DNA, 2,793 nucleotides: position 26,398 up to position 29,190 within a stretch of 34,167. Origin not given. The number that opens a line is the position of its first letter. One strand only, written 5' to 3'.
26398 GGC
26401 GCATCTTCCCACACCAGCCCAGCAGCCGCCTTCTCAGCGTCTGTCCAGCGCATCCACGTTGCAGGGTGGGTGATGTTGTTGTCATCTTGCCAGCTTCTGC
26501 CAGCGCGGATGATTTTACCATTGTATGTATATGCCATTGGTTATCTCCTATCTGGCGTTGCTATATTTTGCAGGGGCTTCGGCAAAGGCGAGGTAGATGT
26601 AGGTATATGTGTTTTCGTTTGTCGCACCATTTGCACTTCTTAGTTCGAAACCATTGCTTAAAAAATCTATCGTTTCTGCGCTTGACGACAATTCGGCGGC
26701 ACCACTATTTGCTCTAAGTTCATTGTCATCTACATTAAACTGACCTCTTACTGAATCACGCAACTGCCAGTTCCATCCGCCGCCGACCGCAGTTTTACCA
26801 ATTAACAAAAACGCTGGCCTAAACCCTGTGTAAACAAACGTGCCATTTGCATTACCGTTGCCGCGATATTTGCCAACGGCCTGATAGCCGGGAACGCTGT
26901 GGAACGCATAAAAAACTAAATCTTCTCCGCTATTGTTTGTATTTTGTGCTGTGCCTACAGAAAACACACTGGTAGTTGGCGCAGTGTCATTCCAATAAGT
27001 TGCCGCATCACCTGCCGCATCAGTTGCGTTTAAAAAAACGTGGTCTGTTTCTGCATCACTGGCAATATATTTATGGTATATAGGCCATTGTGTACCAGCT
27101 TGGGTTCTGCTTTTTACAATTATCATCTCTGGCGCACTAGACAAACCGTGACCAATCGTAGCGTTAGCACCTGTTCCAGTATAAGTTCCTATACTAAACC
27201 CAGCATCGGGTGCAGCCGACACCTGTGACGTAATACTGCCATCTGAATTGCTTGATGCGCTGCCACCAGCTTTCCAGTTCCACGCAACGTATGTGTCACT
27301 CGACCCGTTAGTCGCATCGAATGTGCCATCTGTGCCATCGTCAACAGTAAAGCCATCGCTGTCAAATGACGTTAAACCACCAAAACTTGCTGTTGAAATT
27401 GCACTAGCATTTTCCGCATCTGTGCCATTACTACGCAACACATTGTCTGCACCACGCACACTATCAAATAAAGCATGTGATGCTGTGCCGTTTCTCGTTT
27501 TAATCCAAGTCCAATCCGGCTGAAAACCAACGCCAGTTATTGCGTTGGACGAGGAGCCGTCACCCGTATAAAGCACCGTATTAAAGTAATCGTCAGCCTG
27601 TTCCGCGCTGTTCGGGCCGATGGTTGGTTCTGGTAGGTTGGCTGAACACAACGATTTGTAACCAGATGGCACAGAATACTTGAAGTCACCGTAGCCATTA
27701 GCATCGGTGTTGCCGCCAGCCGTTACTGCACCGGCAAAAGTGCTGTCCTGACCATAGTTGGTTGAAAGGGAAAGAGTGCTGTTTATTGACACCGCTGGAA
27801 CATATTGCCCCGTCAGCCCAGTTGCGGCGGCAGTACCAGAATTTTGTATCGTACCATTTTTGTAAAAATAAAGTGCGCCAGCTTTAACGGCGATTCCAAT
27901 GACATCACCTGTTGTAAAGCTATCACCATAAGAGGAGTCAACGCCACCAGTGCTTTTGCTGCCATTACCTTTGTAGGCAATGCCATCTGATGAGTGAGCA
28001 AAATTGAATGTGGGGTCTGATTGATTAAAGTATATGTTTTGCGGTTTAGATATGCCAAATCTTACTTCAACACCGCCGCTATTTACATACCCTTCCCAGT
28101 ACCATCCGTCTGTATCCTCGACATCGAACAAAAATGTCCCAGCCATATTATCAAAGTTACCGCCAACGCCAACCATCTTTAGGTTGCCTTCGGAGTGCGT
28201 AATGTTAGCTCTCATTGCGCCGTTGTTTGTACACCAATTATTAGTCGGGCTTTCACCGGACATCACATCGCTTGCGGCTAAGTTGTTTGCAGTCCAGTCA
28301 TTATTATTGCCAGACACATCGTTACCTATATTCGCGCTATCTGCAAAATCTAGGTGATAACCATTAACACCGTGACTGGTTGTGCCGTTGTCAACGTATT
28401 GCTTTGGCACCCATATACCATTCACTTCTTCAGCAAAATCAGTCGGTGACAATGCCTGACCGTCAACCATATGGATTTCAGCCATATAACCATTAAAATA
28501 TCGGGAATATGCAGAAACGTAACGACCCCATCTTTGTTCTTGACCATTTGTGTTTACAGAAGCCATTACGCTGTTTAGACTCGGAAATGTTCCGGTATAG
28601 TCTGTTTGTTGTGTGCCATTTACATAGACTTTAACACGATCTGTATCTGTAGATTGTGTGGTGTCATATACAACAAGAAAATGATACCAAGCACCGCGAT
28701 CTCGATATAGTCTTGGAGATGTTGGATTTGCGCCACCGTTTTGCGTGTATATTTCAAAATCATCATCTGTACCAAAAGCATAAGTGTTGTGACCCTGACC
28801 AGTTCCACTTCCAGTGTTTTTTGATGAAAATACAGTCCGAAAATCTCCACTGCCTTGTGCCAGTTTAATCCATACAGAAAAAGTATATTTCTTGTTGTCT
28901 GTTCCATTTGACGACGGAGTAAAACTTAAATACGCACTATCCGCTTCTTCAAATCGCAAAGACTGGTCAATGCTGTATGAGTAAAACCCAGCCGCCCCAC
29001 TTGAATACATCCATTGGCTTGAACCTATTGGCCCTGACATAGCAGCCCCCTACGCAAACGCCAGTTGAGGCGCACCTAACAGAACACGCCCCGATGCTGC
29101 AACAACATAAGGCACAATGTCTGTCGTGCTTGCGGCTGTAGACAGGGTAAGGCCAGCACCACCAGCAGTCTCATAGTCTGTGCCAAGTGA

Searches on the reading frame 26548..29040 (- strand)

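Call 10: search_protein_families(library=pfam, proteins=[window:26548-29040:-], max_evalue=0.01)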
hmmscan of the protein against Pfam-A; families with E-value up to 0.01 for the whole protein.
window:26548-29040:- (830 aa): 1 family
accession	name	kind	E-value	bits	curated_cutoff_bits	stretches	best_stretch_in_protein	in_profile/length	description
PF24299.1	DUF7483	-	1.1e-113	380.2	27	1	483-823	3-330/330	Domain of unknown function (DUF7483)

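Call 11: search_protein_families(library=phrogs, proteins=[window:26548-29040:-], max_evalue=0.001)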
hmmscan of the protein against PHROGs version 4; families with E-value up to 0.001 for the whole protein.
window:26548-29040:- (830 aa): 3 families
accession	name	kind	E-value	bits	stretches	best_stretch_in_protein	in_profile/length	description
phrog_19943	-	head and packaging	1.4e-185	620.2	1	4-830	427-1227/1227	virion structural protein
phrog_24898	-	tail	1.3e-79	269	1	480-827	32-365/371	tail fiber protein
phrog_27411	-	unknown function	5e-63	214.7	1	33-469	2-437/439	-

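Call 64: search_protein_families(library=ncbifam, proteins=[window:26548-29040:-], max_evalue=0.01)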
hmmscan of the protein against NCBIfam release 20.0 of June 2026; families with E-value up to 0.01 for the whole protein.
window:26548-29040:- (830 aa): 0 families
